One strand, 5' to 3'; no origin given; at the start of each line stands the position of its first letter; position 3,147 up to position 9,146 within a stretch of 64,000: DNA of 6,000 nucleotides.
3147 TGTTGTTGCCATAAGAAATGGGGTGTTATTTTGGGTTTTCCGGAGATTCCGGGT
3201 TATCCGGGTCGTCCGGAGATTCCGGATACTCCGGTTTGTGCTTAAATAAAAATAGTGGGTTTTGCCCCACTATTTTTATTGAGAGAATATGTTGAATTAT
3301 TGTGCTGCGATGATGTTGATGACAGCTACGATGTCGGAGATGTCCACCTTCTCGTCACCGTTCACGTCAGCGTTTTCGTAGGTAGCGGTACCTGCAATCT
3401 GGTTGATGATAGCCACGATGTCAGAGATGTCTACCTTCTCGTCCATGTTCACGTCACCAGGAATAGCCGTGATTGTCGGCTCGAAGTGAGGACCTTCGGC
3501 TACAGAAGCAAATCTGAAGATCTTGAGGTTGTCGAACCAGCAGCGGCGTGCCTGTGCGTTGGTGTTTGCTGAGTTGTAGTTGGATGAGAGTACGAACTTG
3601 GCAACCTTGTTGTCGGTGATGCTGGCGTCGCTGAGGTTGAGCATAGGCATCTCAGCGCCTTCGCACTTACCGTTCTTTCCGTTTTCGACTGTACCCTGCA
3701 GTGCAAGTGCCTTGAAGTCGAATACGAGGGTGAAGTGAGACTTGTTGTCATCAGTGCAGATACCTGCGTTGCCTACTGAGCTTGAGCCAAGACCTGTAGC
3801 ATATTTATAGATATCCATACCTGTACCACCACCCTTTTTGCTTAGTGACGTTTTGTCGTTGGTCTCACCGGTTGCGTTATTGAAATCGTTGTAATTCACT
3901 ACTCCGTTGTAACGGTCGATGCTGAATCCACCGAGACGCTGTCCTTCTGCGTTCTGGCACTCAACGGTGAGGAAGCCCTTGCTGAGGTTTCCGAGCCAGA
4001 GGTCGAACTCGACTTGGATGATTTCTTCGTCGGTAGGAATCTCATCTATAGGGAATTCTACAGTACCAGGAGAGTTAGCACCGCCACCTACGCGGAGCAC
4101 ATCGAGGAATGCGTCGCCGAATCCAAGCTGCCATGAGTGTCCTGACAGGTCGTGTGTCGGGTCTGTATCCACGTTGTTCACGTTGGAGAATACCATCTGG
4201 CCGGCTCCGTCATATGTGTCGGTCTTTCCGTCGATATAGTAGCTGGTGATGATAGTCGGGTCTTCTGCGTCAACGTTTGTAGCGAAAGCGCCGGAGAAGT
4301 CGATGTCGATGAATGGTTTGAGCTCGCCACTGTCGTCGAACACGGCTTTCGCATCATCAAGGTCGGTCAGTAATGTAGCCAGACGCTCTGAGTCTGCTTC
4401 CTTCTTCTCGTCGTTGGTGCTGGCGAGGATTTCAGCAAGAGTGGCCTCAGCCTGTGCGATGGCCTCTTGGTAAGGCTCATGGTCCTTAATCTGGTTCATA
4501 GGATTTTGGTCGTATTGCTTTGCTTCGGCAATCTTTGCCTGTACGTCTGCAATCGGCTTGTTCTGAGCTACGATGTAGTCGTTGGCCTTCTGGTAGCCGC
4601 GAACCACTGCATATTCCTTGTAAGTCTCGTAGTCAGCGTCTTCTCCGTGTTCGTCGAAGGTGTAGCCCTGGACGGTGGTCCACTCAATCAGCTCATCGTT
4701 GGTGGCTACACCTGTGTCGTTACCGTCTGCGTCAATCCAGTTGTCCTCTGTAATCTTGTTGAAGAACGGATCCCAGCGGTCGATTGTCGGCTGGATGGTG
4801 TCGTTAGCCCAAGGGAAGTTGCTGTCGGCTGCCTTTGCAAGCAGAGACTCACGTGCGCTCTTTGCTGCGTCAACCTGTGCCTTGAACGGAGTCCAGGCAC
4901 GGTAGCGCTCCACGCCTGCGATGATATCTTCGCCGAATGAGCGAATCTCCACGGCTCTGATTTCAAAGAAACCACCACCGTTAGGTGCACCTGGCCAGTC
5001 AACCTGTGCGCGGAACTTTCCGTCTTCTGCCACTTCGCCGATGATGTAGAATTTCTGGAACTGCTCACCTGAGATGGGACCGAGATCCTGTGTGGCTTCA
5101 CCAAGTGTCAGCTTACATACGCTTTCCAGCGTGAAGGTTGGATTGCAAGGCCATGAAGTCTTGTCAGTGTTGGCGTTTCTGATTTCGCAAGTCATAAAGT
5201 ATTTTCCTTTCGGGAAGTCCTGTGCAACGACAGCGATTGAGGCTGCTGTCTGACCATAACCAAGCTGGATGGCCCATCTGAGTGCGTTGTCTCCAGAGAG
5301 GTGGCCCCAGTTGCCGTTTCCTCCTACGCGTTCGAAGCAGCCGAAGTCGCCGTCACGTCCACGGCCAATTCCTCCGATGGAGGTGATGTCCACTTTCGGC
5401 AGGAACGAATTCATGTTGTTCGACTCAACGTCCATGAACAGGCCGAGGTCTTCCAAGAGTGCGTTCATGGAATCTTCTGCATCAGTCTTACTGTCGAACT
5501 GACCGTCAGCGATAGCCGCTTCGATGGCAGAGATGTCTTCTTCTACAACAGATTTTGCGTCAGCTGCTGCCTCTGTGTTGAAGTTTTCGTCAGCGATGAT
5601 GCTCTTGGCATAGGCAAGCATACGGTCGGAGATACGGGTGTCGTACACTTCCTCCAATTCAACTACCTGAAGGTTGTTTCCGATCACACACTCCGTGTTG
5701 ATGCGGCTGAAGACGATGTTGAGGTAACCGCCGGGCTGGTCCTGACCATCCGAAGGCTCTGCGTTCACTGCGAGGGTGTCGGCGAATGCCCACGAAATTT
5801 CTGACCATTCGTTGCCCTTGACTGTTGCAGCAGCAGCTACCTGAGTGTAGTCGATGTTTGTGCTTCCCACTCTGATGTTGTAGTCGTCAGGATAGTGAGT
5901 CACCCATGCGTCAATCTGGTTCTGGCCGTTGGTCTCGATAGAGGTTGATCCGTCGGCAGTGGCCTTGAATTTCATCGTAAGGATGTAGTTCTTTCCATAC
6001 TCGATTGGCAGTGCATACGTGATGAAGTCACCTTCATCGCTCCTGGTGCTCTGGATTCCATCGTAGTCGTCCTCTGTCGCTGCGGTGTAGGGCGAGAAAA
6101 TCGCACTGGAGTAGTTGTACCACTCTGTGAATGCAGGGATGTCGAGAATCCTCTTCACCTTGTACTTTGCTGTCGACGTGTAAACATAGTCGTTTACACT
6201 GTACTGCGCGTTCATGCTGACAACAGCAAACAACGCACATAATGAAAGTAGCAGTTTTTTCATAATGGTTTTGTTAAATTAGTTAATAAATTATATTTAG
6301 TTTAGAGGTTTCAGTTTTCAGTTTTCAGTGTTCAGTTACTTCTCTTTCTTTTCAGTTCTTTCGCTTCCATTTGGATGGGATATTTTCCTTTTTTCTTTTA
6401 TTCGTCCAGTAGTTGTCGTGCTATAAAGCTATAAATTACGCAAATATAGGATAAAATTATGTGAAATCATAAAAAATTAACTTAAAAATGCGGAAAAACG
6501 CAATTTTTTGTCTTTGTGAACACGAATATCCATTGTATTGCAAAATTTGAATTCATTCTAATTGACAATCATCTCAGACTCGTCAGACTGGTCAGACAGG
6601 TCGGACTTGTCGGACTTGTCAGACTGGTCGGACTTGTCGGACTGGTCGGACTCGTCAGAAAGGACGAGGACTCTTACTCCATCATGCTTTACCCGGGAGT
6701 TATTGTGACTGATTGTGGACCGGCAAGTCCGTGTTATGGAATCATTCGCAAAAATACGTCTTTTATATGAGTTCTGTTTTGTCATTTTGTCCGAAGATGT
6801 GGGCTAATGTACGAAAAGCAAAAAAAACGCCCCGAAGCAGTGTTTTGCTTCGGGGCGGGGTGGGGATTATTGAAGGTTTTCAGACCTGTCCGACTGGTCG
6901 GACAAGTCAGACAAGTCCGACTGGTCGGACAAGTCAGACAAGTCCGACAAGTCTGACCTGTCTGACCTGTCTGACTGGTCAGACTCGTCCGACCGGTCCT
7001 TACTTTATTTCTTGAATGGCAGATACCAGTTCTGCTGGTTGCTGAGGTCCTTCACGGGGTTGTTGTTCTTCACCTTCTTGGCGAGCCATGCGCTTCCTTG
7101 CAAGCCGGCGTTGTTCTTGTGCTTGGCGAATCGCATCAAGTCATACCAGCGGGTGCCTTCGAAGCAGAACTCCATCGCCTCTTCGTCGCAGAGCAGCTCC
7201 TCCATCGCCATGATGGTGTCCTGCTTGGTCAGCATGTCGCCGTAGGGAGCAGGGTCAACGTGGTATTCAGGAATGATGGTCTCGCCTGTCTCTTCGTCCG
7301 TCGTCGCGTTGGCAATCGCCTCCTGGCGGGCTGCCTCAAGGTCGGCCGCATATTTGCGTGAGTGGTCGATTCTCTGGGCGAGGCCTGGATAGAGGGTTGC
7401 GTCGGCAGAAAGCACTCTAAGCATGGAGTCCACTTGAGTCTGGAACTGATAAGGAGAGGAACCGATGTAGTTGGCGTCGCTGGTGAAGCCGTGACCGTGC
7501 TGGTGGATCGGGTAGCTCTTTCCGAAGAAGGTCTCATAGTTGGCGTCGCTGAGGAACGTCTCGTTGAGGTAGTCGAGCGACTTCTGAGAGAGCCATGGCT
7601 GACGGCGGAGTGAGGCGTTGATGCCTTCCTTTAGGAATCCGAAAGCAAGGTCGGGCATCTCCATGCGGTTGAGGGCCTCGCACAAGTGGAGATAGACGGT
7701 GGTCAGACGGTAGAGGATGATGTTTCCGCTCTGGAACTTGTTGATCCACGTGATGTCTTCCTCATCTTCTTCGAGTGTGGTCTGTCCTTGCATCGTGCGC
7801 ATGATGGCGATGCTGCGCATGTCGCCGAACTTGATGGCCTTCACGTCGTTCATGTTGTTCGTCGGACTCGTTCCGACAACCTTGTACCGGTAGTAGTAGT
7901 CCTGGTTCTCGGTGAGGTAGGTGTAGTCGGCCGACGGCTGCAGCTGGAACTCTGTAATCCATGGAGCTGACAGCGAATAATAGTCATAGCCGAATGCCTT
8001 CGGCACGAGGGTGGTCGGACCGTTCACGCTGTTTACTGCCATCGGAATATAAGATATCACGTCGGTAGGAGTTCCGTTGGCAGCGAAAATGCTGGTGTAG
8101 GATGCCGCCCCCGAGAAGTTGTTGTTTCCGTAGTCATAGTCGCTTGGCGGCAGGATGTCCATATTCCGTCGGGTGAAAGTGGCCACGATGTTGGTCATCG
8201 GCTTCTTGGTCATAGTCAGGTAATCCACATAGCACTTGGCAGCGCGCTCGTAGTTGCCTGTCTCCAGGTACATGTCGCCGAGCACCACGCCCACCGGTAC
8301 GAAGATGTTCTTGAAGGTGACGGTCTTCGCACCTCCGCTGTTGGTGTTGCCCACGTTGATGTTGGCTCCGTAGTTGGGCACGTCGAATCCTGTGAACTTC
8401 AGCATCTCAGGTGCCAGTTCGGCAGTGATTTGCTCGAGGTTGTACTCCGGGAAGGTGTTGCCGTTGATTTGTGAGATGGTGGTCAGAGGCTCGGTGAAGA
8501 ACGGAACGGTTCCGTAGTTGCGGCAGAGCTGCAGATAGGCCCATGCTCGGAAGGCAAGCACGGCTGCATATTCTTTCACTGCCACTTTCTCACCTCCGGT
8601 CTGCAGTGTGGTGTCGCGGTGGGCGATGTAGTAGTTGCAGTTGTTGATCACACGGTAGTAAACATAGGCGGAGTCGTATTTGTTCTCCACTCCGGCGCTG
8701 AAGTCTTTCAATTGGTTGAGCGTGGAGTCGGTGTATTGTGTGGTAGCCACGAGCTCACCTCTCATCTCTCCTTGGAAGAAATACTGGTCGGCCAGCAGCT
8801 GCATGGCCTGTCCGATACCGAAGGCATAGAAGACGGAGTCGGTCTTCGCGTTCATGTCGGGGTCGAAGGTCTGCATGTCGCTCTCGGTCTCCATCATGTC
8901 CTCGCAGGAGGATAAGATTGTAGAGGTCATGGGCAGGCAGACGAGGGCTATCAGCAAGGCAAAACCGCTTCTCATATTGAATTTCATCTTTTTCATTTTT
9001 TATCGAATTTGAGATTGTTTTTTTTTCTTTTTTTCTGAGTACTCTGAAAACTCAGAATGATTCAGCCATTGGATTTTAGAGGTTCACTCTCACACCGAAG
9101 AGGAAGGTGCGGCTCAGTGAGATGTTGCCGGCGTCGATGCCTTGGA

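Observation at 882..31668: Dockerin-type modules tag four proteins of a Bacteroidales PUL, with no cohesin in sight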

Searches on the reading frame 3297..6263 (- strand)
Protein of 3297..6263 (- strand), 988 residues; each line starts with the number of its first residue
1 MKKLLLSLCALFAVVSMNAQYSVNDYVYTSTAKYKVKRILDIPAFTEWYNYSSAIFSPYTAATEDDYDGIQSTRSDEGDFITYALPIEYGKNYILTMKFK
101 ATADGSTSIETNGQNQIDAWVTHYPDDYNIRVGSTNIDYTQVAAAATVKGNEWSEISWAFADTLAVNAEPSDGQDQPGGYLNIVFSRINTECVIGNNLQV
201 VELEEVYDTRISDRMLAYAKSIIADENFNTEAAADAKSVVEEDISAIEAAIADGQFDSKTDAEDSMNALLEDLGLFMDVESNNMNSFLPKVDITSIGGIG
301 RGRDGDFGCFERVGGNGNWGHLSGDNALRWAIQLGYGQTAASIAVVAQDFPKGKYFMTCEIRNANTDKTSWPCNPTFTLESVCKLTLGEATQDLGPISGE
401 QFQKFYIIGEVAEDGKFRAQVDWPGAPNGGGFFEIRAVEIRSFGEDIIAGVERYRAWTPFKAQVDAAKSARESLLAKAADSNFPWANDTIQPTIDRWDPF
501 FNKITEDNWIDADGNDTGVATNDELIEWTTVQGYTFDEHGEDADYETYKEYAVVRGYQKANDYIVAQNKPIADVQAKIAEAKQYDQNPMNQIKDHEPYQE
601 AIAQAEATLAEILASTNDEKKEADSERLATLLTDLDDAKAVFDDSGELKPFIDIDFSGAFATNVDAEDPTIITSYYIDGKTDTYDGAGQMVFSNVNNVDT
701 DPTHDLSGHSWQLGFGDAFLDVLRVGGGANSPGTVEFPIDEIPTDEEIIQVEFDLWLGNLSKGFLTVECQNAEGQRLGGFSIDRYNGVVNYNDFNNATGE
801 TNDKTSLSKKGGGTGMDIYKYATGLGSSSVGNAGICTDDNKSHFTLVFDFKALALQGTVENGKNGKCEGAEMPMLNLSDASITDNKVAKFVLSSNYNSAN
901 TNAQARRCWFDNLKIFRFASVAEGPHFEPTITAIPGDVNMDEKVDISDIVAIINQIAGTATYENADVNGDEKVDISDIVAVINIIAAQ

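Call 6: search_protein_families(library=pfam, proteins=[window:3297-6263:-], max_evalue=0.01)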
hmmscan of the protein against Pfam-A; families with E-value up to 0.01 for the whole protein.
window:3297-6263:- (988 aa): 1 family
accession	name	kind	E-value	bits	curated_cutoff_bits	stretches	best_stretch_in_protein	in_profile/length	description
PF00404.24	Dockerin_1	-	4.4e-09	36.9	22.9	1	935-985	1-56/57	Dockerin type I domain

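Call 27: find_encoding_contigs(protein=window:3297-6263:-, flank=10000, max_places=6)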
Protein window:3297-6263:- (988 aa): no gene with exactly this product is on record in the collection.

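Call 35: search_protein_families(library=ncbifam, proteins=[window:3297-6263:-], max_evalue=0.01)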
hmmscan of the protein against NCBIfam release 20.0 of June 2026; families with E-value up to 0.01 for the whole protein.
window:3297-6263:- (988 aa): 0 families

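Call 41: search_solved_structures(query=window:3297-6263:-, max_evalue=1)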
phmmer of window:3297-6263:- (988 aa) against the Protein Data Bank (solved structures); distinct sequences matched with E-value up to 1: 5.
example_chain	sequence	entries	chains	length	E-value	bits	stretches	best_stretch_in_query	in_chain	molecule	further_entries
5m2o_B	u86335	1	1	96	0.021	16.1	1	921-975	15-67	Group I Dockerin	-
9s80_A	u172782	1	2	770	0.23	12.7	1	830-903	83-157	Receptor-like protein kinase BRI1-like 3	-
9s90_A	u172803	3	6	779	0.23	12.6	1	830-903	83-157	Receptor-like protein kinase BRI1-like 3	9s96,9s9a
1daq_A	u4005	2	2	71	0.34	12.1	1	932-979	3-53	ENDOGLUCANASE SS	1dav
2mte_A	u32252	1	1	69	0.37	12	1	932-979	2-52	Cellulose 1,4-beta-cellobiosidase (reducing end) CelS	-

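Call 95: search_protein_representatives(protein=window:3474-6203:-)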
Query: 910 residues. Proteins with E-value up to 0.001 (for the whole library): 124; up to 1e-10: 100; up to 1e-30: 80. The best 124 are listed.
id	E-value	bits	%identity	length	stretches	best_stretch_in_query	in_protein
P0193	0.0e+00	1673.0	80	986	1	1-909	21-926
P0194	2.8e-235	800.1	47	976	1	1-908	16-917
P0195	2.4e-216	737.4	48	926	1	1-905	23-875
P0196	6.4e-192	656.6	42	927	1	1-905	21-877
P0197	4.8e-164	564.4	43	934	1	1-904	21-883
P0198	1.5e-160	552.8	39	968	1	5-905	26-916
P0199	4.4e-160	551.3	41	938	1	2-906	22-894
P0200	8.9e-160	550.2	43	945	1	1-903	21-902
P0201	5.9e-158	544.2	41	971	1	1-902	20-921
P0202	5.2e-155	534.5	41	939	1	40-902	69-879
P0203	6.5e-155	534.2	40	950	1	1-902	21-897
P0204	1.1e-151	523.5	41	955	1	54-905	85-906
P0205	5.4e-149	514.6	40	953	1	1-903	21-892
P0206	3.0e-148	512.1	42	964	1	159-902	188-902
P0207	1.0e-143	497.1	40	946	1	35-905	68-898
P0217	4.0e-128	445.5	40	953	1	120-899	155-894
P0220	3.9e-124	432.3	39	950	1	67-902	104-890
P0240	1.3e-93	331.3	36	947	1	2-905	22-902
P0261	3.3e-46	174.5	31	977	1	170-903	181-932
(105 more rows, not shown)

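Call 97: search_protein_families(library=ncbifam, proteins=[P0200, P0202, P0217, P0220, P0240, P0196, P0261], max_evalue=1)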
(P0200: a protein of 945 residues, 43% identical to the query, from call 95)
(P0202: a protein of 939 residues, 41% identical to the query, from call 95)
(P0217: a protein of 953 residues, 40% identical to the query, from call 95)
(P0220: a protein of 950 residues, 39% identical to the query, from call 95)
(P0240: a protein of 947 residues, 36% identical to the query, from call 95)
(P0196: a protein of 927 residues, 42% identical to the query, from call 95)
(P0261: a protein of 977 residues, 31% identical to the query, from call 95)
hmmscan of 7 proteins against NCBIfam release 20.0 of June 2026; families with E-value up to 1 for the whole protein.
P0200 (945 aa): 0 families

P0202 (939 aa): 0 families

P0217 (953 aa): 0 families

P0220 (950 aa): 1 family
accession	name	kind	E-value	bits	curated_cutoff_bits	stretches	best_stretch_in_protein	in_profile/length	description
NF052666.1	VPA0252_fam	equivalog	0.088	12.9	100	1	3-32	2-30/78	VPA0252 family protein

P0240 (947 aa): 0 families

P0196 (927 aa): 1 family
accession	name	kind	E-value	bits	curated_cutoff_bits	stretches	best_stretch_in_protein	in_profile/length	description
TIGR01841.1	phasin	subfamily_domain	0.12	12.9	30.2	1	576-626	29-79/88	TIGR01841 family phasin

P0261 (977 aa): 1 family
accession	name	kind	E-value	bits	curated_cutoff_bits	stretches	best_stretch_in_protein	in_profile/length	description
NF050073.1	LectinOAAFamily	subfamily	0.075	12.9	150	0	139-172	7-40/128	lectin OAA family protein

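Call 115: predict_structure(alignment_id=A5)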
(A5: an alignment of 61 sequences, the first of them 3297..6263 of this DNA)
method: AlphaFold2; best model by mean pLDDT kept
length: 988 residues; sequences in the alignment: 61
mean_pLDDT: 89.1   pTM: 0.58
mean pLDDT of the five models: 89.1, 88.3, 87.9, 87.5, 87.1
residues with pLDDT >= 90: 666; 70-90: 253; 50-70: 53; < 50: 16
segments of 3 or more residues with pLDDT < 50: 1-5, 7-17
pLDDT, mean of each block of 10 residues (from residue 1): 45 46 84 86 92 94 89 93 90 91 91 92 80 81 88 88 65 63 94 93 89 92 96 96 95 91 94 96 96 94 92 85 94 85 96 96 92 88 96 89 94 95 91 96 91 94 95 93 92 94 94 92 93 72 72 93 95 95 90 92 96 94 96 95 89 92 93 91 66 92 78 91 83 93 96 95 93 96 93 92 79 93 89 90 98 97 95 92 94 88 81 95 85 72 87 89 86 91 82
secondary structure, 60 per line:
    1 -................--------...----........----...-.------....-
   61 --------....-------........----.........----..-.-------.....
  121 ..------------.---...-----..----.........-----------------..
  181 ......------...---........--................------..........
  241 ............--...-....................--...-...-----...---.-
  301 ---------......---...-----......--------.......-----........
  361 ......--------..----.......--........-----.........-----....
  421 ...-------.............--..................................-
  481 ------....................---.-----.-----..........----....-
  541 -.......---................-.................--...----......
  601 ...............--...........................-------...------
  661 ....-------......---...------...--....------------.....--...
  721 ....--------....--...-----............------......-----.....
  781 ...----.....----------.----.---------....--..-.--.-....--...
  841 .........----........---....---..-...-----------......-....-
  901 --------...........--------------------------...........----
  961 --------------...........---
elements in order (helices of 4 or more, strands of 3 or more residues): H2-17 E26-28 E33-40 E56-59 E69-72 E80-87 E92-100 E116-122 E139-141 E153-161 E179-186 E193-195 E199-206 H209-224 H231-252 H259-278 E281-283 E310-312 E319-321 E327-332 E341-347 E353-366 E381-387 E390-397 E403-411 E417-423 E431-443 H446-479 H487-506 H522-531 H536-539 H542-548 H552-567 H569-585 H595-615 H618-644 E652-654 E661-664 E672-677 E690-692 E711-715 E718-724 E733-736 E747-758 E765-770 E776-783 E788-792 H818-821 H832-835 E841-849 E854-861 E865-868 E889-894 H896-899 E909-919 H946-956 H975-985

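Call 117: fold_search(model_id=the predicted structure, library=pdb)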
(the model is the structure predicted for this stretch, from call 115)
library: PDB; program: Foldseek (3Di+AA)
matches with E <= 10: 1571; with E <= 0.001: 93
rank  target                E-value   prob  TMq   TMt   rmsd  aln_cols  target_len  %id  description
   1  4w8j                  1.5e-13  1.00  0.15  0.14  20.4       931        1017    9  Structure of the full-length insecticidal protein Cry1Ac reveals intriguing details of toxin packaging into in vivo form (released 2014-09-17)
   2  9h9a                  7.9e-13  1.00  0.15  0.14  22.2       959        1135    8  native structure of the full-length pesticidal protein Cry8Ba2, from crystals formed in vivo (form 1) (released 2025-12-03)
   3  9qxq                  5.5e-12  1.00  0.16  0.15  20.7       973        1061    8  native structure of full-length pesticidal protein Cry1Ca18 at pH9, from crystals formed in vivo (released 2026-02-11)
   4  7kwb_A                9.3e-08  1.00  0.09  0.20  21.7       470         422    9  Surface glycan-binding protein B from Bacteroides thetaiotaomicron (released 2021-02-17)
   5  4xup_F                1.1e-07  1.00  0.11  0.30  20.8       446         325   10  Structure of the N-terminal CBM22-1-CBM22-2 tandem domain from Paenibacillus barcinonensis Xyn10C (released 2015-06-03)
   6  7kwb_B                5.6e-07  1.00  0.11  0.26  21.1       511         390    8  Surface glycan-binding protein B from Bacteroides thetaiotaomicron (released 2021-02-17)
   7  7lyu_B                1.2e-06  1.00  0.12  0.25  16.9       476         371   12  Reelin repeat 8 (released 2022-06-15)
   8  6vls_D                1.4e-06  1.00  0.10  0.10  15.4       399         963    8  Structure of C-terminal fragment of Vip3A toxin (released 2020-07-22)
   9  3v0a_A                4.7e-06  1.00  0.15  0.12  26.2       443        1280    9  2.7 angstrom crystal structure of BoNT/Ai in complex with NTNHA (released 2012-03-14)
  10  8zdp_v                5.0e-06  0.99  0.14  0.17  65.5      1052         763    9  Cryo-EM structure of Mycobacteriophage Douge Central fiber (gp20) (released 2025-06-25)
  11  8zdq_v                5.0e-06  0.99  0.14  0.15  65.5      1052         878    9  Cryo-EM structure of Mycobacteriophage Douge complete baseplate (gp13, gp17, gp23, gp16, gp18 and gp20) (released 2025-06-25)
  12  3j31_P                6.7e-06  1.00  0.09  0.21  17.0       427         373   11  Life in the extremes: atomic structure of Sulfolobus Turreted Icosahedral Virus (released 2013-05-01)
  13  6tfk_A                1.0e-05  1.00  0.09  0.13  17.9       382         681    9  Vip3Aa toxin structure (released 2020-08-12)
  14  6vls_C                1.1e-05  1.00  0.10  0.10  16.1       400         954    9  Structure of C-terminal fragment of Vip3A toxin (released 2020-07-22)
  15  4ind_A                2.0e-05  1.00  0.10  0.20  16.7       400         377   11  The Triple Jelly Roll Fold and Turret Assembly in an Archaeal Virus (released 2013-01-23)
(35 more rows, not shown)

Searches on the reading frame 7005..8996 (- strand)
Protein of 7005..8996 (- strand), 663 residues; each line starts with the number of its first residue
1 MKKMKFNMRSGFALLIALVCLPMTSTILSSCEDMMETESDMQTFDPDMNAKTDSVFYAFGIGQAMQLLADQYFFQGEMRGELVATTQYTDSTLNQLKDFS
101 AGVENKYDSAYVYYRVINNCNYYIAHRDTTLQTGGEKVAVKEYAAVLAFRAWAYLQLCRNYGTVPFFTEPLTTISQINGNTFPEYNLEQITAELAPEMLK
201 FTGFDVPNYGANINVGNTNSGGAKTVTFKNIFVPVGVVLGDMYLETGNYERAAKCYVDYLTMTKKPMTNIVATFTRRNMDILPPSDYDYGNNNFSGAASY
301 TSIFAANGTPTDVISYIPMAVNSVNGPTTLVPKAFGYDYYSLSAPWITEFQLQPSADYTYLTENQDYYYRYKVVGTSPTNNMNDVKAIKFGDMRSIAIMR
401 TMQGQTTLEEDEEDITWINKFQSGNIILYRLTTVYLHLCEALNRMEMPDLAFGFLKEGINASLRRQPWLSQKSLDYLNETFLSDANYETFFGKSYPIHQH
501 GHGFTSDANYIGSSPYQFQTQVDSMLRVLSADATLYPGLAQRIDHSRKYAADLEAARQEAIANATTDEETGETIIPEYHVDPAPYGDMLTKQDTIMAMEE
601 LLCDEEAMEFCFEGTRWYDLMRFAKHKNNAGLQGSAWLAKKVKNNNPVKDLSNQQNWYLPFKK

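Call 7: search_protein_families(library=pfam, proteins=[window:7005-8996:-], max_evalue=0.01)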
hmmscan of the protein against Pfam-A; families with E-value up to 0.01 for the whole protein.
window:7005-8996:- (663 aa): 2 families
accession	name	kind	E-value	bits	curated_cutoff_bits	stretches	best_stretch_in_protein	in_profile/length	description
PF07980.17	SusD_RagB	-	5.7e-09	36.5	23.1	1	585-648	205-259/297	SusD family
PF14322.12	SusD-like_3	-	0.00079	20.2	27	1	47-184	17-149/191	Starch-binding associating with outer membrane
